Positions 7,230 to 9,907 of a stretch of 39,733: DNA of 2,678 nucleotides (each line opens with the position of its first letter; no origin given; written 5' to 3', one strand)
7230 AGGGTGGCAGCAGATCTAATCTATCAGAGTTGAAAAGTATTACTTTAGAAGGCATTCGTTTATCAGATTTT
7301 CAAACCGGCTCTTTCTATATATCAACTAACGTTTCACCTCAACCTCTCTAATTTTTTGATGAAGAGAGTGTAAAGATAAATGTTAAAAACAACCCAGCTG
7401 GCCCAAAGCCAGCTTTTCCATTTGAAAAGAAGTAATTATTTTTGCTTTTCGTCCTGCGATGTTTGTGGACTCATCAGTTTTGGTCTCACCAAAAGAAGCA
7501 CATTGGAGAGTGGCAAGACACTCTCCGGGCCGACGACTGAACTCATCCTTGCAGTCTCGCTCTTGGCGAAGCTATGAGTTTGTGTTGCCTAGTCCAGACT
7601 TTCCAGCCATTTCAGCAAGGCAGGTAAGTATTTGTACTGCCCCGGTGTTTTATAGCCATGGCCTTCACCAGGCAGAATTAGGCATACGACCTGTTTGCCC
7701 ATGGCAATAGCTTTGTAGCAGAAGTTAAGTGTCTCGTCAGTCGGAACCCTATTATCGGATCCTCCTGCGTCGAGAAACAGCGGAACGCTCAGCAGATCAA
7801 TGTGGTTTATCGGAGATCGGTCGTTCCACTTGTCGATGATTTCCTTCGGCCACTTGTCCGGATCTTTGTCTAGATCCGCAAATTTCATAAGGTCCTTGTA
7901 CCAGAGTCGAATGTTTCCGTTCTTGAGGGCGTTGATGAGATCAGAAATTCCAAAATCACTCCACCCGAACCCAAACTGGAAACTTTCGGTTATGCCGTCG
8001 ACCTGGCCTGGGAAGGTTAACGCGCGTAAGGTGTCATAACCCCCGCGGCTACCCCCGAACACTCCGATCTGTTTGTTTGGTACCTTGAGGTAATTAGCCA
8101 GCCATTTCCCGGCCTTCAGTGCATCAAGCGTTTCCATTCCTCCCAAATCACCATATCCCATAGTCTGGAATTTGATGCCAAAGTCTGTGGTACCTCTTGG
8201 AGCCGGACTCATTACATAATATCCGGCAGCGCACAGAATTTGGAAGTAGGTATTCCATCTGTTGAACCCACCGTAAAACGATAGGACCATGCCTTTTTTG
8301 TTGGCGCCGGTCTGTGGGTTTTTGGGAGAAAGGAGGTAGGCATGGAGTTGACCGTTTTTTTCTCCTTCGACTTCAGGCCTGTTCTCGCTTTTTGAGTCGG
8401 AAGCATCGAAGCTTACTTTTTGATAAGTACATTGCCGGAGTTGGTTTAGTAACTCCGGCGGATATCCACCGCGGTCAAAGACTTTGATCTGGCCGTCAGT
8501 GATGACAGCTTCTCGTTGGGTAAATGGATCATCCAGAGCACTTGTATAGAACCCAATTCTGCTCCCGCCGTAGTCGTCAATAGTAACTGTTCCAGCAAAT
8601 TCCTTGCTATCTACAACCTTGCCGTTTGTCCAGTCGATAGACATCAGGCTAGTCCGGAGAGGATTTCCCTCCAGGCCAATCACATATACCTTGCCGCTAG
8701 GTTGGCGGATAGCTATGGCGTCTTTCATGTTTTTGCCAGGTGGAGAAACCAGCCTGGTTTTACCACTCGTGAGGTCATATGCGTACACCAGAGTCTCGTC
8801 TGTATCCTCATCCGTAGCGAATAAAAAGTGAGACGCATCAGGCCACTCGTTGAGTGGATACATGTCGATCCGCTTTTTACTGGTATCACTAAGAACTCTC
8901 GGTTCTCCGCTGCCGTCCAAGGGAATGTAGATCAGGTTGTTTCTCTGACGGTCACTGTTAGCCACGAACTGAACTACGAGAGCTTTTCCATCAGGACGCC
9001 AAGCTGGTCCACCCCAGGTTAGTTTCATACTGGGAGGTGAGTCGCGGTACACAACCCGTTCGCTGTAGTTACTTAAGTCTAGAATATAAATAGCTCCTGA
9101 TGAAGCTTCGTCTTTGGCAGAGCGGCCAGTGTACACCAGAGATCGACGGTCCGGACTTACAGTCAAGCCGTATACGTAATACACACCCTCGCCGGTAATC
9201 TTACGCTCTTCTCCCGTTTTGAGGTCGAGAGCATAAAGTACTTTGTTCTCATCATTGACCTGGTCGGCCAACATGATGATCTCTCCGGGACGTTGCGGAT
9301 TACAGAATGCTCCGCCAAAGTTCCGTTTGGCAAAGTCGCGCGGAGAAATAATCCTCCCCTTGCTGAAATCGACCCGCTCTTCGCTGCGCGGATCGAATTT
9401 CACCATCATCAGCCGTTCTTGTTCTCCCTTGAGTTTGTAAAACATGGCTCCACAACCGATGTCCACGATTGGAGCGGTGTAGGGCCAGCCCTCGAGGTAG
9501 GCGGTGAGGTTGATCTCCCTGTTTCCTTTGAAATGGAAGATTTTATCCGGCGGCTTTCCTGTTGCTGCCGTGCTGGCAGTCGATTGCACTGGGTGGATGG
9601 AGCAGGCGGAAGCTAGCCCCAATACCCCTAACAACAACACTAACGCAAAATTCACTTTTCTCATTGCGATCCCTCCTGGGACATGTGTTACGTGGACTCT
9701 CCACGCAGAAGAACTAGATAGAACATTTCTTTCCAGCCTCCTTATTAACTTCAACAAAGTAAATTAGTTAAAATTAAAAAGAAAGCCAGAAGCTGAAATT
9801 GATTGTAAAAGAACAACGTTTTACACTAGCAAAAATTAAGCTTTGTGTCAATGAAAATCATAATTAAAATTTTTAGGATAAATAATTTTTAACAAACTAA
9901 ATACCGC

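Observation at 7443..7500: Complete type III hammerhead ribozyme in the 3' UTR of a lipoprotein peptidase gene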

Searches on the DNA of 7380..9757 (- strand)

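Call 4: search_rna_families(source=window, start=7380, end=7600, threshold=evalue, max_evalue=10, show_alignments=5)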
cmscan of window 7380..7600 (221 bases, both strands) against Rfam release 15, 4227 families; matches with E-value up to 10: 4.
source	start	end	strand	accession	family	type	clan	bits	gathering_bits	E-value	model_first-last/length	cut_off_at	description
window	7441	7502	-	RF00008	Hammerhead_3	Gene; ribozyme;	CL00010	29.6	48.5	0.0001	1-54/54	no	Hammerhead ribozyme (type III)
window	7413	7434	-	RF03315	mir-723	Gene; miRNA;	-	13.3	63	8.7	19-40/60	no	mir-723 microRNA precursor family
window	7380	7418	-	RF03140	S4-Clostridia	Cis-reg; leader;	CL00119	12.4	37.5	6.1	1-41/55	3'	S4-Clostridia ribosomal protein leader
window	7437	7529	-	RF01658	ceN81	Gene; snRNA; snoRNA; HACA-box;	-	12.4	50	9.2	1-126/126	no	Caenorhabditis snoRNA ceN81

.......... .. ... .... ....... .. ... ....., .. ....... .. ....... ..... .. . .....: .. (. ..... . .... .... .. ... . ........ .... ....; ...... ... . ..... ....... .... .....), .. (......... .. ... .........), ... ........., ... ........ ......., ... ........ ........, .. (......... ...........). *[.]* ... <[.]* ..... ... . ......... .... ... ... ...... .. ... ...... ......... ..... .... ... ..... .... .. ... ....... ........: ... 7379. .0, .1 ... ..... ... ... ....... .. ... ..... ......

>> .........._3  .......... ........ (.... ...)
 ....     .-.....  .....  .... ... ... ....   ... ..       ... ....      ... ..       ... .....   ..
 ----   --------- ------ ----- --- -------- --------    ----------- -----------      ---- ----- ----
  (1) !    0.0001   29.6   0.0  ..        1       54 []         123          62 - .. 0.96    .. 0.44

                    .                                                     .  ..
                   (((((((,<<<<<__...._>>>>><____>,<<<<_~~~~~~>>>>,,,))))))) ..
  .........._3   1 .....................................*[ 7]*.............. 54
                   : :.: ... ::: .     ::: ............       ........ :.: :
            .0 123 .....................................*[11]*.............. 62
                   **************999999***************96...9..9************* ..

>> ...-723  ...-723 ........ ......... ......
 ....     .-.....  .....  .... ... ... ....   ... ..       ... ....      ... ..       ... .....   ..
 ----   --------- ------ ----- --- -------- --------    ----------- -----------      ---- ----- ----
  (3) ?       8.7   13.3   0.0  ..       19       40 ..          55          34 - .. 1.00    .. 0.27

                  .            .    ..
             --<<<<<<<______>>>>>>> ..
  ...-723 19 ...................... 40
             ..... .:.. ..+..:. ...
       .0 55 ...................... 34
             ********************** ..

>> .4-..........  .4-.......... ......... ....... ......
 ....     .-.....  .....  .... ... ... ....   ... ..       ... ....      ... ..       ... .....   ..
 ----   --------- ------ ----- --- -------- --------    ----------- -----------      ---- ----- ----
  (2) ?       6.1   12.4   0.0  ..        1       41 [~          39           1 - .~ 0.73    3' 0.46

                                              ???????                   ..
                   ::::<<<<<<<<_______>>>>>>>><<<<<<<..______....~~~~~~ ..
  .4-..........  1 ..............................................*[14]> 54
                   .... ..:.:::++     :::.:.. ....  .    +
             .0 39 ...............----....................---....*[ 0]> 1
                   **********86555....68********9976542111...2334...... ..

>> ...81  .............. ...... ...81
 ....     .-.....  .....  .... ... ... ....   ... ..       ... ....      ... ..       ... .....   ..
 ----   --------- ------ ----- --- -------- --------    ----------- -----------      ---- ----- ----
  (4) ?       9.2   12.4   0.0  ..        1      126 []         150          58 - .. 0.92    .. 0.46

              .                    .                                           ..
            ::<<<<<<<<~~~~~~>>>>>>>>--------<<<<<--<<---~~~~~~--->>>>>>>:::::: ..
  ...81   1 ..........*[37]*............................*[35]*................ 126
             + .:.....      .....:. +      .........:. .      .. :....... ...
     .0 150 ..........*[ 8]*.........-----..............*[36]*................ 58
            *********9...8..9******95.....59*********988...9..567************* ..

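Call 56: search_with_rna_model(model_id=R1, sources=[L205, L206, L102, L103, L104, L105, L106, L107, L108, L109, L110, L111, L112, L113, L114, L115, L116, L117, L118, L119, L120, L121, L122, L123, L124], max_evalue=0.01)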
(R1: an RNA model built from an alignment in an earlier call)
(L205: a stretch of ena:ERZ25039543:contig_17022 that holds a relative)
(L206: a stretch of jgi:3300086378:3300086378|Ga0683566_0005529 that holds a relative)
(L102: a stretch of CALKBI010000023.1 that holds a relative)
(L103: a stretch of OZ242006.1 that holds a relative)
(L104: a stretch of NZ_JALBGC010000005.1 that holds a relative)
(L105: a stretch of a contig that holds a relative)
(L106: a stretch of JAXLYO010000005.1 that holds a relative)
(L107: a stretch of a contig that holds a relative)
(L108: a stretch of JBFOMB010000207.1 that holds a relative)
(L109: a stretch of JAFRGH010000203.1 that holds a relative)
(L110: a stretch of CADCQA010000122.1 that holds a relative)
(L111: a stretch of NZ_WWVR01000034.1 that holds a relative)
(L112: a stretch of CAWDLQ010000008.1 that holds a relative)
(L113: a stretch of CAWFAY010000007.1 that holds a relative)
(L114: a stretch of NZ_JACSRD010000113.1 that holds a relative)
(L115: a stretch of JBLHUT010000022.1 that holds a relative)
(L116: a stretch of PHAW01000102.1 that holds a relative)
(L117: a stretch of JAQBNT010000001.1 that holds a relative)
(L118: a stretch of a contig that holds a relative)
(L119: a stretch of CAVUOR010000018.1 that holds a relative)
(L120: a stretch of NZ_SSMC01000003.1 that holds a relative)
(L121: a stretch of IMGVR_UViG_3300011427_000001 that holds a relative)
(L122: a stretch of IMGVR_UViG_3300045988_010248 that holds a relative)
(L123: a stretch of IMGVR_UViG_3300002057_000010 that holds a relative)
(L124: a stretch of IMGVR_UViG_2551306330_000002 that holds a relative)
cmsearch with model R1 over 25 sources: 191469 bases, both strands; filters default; matches with E-value up to 0.01: 14.
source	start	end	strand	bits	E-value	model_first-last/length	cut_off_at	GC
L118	1649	1699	+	73.8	1.4e-22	1-51/51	no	0.45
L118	6772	6822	-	72.3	4.9e-22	1-51/51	no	0.51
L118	1995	2044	+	55.9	2.9e-16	1-51/51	no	0.44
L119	7886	7939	-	43.7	5.5e-12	1-51/51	no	0.48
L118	2940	3014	+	43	9.7e-12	1-51/51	no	0.49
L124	6284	6334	-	40.8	5.7e-11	1-51/51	no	0.41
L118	3461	3535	+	39.8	1.3e-10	1-51/51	no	0.49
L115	1676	1741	+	21.9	0.00025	1-51/51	no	0.58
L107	6260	6340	-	21.2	0.00047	1-51/51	no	0.52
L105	3890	3968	+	20.8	0.00063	1-51/51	no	0.53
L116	5304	5361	-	20.1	0.0011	1-51/51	no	0.59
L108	424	489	+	19.9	0.0013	1-51/51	no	0.67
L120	1158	1216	-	19.7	0.0015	1-51/51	no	0.44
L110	2594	2658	+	17.8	0.0073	1-51/51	no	0.54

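Call 87: search_dna_similar(query=window:7380-7560:-, collection=phages, mode=distant, max_evalue=1, max_rows=15)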
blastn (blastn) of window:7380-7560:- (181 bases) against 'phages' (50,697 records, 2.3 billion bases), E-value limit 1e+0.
Records with a match: 1; places in all: 1; records where one place covers at least 80% of the query: 0.
Best place of each record, by identity: 90-95% 1.
By first word of the organism name: Enterococcus 1.
By host as written in the record: Enterococcus faecalis 1.
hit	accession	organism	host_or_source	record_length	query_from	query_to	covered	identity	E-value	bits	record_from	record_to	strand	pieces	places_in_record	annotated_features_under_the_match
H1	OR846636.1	Enterococcus phage Efs 1-1-1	Enterococcus faecalis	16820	112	142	17%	90.3%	6e-1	40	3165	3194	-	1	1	record has no annotation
